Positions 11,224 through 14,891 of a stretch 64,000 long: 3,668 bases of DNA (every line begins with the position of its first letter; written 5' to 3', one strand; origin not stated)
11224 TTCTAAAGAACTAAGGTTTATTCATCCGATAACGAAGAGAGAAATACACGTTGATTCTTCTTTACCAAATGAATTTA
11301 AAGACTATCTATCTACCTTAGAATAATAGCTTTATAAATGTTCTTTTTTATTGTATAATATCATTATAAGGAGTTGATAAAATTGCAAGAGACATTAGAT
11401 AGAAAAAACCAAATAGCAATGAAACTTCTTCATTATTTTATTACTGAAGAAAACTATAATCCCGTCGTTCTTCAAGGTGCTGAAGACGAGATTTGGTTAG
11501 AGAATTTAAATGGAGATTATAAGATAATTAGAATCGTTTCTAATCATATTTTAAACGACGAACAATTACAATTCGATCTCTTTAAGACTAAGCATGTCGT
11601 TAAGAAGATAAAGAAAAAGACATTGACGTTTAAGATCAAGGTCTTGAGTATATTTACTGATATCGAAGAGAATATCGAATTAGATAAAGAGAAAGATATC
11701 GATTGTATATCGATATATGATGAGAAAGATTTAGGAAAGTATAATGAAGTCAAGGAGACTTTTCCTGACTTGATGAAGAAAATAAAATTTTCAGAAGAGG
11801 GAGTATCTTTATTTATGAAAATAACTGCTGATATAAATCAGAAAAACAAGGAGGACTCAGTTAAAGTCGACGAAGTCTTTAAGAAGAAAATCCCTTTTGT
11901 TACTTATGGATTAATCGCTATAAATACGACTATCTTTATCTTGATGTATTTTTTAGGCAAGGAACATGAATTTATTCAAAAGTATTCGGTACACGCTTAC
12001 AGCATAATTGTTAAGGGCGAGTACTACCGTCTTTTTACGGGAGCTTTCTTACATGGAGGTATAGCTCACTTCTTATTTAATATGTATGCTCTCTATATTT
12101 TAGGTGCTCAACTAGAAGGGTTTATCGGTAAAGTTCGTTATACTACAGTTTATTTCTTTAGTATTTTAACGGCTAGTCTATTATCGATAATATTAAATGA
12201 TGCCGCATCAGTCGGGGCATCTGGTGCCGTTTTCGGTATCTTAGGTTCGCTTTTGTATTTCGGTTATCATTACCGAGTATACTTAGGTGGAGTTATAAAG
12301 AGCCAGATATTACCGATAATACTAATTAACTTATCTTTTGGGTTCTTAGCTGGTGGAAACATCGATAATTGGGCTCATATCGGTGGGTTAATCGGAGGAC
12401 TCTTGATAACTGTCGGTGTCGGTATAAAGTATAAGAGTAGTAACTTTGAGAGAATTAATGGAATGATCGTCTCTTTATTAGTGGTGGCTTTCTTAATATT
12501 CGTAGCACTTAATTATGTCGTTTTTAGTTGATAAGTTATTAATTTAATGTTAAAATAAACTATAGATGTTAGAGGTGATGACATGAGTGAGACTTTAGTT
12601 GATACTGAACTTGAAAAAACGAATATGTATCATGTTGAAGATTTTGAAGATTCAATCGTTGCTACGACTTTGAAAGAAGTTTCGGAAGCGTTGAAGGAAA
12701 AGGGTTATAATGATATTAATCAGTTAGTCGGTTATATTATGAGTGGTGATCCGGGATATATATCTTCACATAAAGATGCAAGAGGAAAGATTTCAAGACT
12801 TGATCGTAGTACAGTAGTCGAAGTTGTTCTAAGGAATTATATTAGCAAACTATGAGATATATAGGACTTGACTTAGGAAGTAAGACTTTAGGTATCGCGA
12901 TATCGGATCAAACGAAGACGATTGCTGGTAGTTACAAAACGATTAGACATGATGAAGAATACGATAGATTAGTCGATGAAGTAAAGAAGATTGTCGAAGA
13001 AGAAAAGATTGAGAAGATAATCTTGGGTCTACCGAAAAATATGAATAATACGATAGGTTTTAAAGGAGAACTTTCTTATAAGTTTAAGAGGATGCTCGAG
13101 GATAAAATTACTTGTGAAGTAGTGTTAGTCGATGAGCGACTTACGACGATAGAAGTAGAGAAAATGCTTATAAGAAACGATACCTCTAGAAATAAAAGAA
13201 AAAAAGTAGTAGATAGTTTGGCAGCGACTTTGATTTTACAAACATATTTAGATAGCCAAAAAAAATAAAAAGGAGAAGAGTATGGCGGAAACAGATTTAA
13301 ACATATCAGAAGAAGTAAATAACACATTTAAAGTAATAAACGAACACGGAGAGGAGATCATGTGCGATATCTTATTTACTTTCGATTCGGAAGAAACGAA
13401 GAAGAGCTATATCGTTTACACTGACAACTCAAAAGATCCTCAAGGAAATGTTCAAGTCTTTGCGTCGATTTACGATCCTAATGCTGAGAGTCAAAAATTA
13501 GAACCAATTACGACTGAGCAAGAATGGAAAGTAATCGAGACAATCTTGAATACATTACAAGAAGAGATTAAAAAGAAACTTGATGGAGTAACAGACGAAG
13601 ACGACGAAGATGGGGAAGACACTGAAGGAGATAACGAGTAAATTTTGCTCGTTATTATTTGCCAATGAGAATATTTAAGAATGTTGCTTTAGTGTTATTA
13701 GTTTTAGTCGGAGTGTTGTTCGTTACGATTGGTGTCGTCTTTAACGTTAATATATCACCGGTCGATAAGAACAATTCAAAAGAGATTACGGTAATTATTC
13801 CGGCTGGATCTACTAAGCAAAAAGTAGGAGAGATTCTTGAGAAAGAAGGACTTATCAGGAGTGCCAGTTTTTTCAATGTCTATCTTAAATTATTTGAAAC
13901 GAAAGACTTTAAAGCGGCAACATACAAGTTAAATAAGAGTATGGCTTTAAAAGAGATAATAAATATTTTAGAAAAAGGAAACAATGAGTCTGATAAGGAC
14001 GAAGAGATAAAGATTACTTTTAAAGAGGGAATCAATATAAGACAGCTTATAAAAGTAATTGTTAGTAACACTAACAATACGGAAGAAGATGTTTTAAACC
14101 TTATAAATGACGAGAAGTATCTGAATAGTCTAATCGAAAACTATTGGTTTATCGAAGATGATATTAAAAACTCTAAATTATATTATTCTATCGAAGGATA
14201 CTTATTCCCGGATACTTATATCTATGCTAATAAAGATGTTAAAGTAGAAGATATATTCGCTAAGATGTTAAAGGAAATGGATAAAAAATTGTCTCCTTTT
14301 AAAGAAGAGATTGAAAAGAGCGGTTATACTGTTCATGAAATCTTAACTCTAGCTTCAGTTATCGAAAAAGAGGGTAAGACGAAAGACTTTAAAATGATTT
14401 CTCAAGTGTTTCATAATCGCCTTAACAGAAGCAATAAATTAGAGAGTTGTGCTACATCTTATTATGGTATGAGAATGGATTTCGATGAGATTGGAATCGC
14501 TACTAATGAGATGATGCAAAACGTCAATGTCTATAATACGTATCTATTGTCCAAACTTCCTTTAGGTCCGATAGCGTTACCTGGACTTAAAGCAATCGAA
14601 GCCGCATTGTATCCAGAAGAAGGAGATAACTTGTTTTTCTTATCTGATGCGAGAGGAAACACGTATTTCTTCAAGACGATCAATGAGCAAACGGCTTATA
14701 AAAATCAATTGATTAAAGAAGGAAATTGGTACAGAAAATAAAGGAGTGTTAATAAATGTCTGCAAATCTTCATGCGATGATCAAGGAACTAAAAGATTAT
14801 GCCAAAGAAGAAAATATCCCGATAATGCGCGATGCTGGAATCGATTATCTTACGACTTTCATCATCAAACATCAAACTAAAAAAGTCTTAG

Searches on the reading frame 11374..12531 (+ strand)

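Call 72: search_protein_families(library=pfam, proteins=[window:11374-12531:+], max_evalue=0.00001)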
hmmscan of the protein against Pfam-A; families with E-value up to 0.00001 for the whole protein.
window:11374-12531:+ (385 aa): 1 family
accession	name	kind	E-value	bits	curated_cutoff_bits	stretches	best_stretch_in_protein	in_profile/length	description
PF01694.28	Rhomboid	-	1.2e-35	123.3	22.6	1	215-348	2-139/143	Rhomboid domain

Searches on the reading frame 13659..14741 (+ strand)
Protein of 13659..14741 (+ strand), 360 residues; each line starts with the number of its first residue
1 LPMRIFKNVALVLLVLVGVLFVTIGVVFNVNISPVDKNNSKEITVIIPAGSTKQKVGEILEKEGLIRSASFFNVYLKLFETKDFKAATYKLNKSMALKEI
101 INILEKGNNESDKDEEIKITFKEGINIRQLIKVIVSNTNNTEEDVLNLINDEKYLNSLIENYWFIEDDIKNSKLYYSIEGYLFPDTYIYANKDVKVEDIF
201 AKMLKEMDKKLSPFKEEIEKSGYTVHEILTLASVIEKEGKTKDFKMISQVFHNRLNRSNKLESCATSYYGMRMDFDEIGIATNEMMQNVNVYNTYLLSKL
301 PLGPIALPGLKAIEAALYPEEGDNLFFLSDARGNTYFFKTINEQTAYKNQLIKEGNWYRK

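Call 72: search_protein_families(library=pfam, proteins=[window:13659-14741:+], max_evalue=0.00001)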
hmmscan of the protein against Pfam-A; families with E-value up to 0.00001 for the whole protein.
window:13659-14741:+ (360 aa): 1 family
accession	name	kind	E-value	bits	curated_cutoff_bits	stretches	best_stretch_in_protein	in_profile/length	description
PF02618.21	YceG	-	6.2e-69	233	32.4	1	45-348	1-273/275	YceG-like family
